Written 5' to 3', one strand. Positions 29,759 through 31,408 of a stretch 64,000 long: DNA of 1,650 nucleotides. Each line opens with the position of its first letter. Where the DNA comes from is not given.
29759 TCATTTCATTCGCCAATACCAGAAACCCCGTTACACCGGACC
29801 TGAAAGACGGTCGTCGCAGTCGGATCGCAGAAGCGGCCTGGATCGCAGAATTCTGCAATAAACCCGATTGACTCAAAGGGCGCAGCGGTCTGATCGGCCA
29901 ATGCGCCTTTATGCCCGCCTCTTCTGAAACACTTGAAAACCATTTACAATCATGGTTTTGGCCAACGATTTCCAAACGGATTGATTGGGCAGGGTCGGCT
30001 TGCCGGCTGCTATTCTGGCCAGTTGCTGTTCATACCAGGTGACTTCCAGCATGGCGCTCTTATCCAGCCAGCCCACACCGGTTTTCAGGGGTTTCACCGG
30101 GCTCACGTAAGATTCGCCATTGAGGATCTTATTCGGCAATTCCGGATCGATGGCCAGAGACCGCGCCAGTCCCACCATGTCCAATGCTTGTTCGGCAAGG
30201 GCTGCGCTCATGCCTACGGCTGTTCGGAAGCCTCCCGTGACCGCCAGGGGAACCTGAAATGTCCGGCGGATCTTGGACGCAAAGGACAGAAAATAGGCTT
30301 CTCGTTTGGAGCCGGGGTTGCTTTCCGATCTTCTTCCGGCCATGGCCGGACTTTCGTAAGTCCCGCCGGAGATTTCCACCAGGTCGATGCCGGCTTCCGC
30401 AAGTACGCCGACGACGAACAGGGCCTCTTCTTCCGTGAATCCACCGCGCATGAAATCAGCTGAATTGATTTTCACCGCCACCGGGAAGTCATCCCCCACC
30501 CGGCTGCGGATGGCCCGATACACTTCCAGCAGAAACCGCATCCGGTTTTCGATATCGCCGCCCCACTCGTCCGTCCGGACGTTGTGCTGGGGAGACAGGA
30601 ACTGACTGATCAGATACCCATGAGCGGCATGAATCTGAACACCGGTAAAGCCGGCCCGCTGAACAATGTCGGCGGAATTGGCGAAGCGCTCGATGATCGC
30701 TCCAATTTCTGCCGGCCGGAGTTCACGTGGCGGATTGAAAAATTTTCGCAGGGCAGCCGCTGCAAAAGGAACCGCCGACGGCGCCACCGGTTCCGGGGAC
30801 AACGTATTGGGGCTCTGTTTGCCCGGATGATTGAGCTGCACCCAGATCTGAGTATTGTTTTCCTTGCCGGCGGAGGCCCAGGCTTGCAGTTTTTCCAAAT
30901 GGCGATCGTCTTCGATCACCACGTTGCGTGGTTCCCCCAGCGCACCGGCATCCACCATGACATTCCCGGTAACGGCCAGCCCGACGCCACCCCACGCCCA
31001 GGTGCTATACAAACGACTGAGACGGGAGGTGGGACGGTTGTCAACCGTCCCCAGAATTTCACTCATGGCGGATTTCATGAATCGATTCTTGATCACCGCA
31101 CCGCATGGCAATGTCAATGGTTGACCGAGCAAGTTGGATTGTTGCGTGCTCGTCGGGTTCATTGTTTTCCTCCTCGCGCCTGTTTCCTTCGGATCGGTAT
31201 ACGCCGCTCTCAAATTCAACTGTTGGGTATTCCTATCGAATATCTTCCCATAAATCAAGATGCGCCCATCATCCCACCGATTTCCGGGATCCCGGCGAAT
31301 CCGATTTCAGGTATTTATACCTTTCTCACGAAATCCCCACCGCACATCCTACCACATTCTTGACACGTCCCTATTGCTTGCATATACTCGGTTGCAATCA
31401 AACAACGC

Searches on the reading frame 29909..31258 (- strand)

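Call 71: search_protein_families(library=pfam, proteins=[window:29909-31258:-], max_evalue=0.00001)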
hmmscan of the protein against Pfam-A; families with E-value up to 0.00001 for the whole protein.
window:29909-31258:- (449 aa): 1 family
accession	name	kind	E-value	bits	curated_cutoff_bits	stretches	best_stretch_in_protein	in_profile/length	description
PF00724.26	Oxidored_FMN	-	1.1e-55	189.7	27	1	46-380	4-337/342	NADH:flavin oxidoreductase / NADH oxidase family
